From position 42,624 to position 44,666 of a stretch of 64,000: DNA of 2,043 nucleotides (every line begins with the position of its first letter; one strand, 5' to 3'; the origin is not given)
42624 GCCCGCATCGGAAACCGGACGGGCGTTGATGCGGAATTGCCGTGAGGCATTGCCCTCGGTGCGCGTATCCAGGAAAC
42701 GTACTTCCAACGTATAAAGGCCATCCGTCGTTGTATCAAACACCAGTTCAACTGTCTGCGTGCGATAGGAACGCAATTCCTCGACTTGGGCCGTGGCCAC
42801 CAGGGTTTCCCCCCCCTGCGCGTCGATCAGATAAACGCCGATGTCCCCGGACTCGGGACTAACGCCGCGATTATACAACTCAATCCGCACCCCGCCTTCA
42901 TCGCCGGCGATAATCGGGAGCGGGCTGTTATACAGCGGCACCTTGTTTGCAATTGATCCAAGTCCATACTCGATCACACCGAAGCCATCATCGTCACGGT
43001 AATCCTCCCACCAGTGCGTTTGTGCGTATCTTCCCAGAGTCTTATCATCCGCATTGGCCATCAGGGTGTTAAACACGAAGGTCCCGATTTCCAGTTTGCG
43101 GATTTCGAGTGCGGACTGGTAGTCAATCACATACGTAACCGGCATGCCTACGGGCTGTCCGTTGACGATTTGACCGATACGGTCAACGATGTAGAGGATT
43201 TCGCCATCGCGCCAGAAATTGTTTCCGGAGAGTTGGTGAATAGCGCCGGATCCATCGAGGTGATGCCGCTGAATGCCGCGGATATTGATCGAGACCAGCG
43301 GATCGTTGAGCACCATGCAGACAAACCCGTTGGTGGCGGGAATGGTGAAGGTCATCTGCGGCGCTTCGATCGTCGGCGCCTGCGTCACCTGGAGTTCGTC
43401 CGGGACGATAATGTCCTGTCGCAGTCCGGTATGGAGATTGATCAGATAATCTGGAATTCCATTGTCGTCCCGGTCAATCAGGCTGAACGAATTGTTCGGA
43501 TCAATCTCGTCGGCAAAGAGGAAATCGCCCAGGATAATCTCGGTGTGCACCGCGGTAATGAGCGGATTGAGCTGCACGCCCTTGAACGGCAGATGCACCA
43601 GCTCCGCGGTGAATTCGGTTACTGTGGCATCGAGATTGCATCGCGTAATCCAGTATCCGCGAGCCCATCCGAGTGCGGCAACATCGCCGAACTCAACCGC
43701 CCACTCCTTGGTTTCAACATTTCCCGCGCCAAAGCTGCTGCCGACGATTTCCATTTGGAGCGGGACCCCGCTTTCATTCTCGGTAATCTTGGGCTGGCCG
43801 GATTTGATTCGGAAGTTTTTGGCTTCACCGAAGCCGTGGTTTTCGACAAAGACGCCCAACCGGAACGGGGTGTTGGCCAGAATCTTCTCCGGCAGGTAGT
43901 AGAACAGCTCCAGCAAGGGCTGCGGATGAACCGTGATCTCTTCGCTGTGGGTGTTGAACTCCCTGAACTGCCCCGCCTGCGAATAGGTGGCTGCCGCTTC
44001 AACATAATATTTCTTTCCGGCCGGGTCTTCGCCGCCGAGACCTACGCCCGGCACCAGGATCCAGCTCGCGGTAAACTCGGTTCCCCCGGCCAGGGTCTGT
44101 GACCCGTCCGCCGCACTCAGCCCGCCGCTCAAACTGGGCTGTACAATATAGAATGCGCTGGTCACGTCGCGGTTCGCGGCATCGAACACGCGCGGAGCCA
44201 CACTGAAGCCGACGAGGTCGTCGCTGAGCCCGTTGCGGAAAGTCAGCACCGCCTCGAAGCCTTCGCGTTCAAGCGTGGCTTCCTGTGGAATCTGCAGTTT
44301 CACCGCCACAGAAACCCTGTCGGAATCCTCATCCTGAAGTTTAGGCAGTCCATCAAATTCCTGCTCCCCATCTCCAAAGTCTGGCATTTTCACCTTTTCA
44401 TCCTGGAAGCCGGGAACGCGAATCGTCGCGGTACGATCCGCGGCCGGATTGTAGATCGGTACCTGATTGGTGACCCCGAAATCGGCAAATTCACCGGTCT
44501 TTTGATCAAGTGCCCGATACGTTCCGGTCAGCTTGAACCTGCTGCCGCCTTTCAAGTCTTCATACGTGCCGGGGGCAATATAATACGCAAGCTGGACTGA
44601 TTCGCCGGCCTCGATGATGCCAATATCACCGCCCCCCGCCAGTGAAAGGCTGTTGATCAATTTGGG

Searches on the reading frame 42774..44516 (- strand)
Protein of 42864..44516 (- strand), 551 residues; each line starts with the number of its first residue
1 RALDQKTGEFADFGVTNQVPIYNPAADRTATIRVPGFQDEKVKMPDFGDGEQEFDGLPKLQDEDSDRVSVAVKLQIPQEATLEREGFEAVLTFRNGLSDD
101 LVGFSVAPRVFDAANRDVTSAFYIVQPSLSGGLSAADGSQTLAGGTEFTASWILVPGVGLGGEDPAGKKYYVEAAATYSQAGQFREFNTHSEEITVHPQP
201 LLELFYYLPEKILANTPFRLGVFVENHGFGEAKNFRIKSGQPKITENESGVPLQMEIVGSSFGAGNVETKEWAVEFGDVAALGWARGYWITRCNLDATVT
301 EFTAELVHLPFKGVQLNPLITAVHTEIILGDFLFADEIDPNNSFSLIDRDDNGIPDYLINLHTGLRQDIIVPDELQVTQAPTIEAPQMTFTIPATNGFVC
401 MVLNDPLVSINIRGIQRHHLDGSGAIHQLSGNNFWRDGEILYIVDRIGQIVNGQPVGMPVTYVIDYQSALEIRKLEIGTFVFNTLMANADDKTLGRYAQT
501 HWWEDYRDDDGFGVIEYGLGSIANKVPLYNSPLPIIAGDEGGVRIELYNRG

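Call 56: search_solved_structures(query=window:42864-44516:-, max_evalue=1)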
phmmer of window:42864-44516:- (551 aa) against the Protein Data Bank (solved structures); distinct sequences matched with E-value up to 1: 0.

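Call 57: search_protein_families(library=ncbifam, proteins=[window:42864-44516:-], max_evalue=0.1)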
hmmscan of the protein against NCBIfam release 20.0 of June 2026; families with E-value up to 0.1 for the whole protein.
window:42864-44516:- (551 aa): 0 families

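Call 74: predict_structure(alignment_id=A4)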
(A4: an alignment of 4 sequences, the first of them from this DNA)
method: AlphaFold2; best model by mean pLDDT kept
length: 511 residues; sequences in the alignment: 4
mean_pLDDT: 66.1   pTM: 0.43
mean pLDDT of the five models: 66.1, 55.7, 55.7, 54.9, 53.9
residues with pLDDT >= 90: 3; 70-90: 275; 50-70: 128; < 50: 105
segments of 3 or more residues with pLDDT < 50: 243-245, 260-263, 270-272, 277-279, 398-471, 479-486, 509-511
pLDDT, mean of each block of 10 residues (from residue 1): 83 66 80 86 86 77 80 84 68 60 86 83 71 78 69 78 81 82 78 70 77 72 79 75 55 68 51 51 58 61 84 81 86 78 71 62 68 78 76 67 27 25 31 32 28 38 43 50 48 59 55 37
secondary structure, 60 per line:
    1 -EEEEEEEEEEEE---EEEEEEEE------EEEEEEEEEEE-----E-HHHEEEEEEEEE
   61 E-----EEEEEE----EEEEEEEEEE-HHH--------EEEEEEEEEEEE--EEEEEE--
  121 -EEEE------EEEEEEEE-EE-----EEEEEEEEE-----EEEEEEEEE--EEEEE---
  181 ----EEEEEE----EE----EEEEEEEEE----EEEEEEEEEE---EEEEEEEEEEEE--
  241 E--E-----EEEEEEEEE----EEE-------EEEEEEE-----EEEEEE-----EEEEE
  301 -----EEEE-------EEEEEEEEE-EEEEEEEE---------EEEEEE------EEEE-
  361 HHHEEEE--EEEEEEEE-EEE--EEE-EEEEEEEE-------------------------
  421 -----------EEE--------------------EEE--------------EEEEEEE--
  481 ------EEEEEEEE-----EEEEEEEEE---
elements in order: E2-13 E17-24 E31-41 E52-61 E67-72 E77-86 E99-110 E113-118 E122-125 E132-139 E148-156 E162-170 E173-177 E185-190 E201-209 E214-223 E227-238 E250-258 E263-265 E273-279 E285-290 E296-300 E306-309 E317-325 E327-334 E344-349 E356-359 E364-367 E370-377 E379-381 E384-386 E388-395 E432-434 E455-457 E472-478 E487-494 E500-508

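Call 77: fold_search(model_id=the predicted structure, library=pdb)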
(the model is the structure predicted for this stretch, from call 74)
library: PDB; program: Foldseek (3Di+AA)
matches with E <= 10: 1002; with E <= 0.001: 1
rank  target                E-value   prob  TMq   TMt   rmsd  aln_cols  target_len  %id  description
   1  9ijj_P                1.0e-04  0.96  0.18  0.17  19.9       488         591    9  In situ structure of the central apparatus in mouse sperm axoneme. (released 2025-06-04)
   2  3f84_B                1.3e-03  0.92  0.15  0.22  14.8       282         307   12  Structure of fusion complex of major pilin CfaB and major pilin CfaB of CFA/I pilus from ETEC E. coli (released 2009-08-11)
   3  2qsv                  1.5e-03  0.87  0.12  0.24  18.3       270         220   12  Crystal structure of protein of unknown function from Porphyromonas gingivalis W83 (released 2007-09-25)
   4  8xen_A                1.5e-03  0.51  0.12  0.07  25.0       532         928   10  Cryo-EM structure of integrin ITGAV/ITGB3 complex, conformation 4 (released 2024-12-18)
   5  7jwb_D                2.2e-03  0.54  0.12  0.16  28.2       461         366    9  SARS CoV2 Spike ectodomain with engineered trimerized VH binder (released 2020-10-07)
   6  3f84_A                2.5e-03  0.95  0.16  0.24  14.6       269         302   13  Structure of fusion complex of major pilin CfaB and major pilin CfaB of CFA/I pilus from ETEC E. coli (released 2009-08-11)
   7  9e8a_A                2.6e-03  0.87  0.15  0.10  18.4       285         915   10  Integrin aIIbb3 bent conformation from human platelet membrane crude preparation (released 2025-10-15)
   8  3fcs_A                2.6e-03  0.60  0.16  0.10  22.8       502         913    8  Structure of complete ectodomain of integrin aIIBb3 (released 2009-01-20)
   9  4g1e_A                2.8e-03  0.51  0.14  0.08  23.3       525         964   10  Crystal structure of integrin alpha V beta 3 with coil-coiled tag. (released 2012-12-12)
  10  7akk_E                3.9e-03  0.57  0.12  0.12  23.8       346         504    9  Structure of a complement factor-receptor complex (released 2022-04-13)
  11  7ptb                  4.3e-03  1.00  0.18  0.28   9.9       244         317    9  Crystal structure of the SPD-2 domain of human CEP192 (released 2022-04-06)
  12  1l9m_A                4.3e-03  0.97  0.15  0.12  15.4       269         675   12  Three-dimensional structure of the human transglutaminase 3 enzyme: binding of calcium ions change structure for activ (released 2002-05-29)
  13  8oxw_A                5.0e-03  0.97  0.15  0.12  15.3       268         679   10  Transglutaminase 3 in complex with DH patient-derived Fab DH63-B02 (released 2023-10-18)
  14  7amk_B                5.2e-03  0.28  0.10  0.11  17.6       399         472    8  Zebrafish RET Cadherin Like Domains 1 to 4. (released 2021-02-03)
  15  7uzs                  7.3e-03  0.93  0.15  0.12  18.0       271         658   13  Protein 4.2 (local refinement from consensus reconstruction of ankyrin complex classes) (released 2022-07-20)
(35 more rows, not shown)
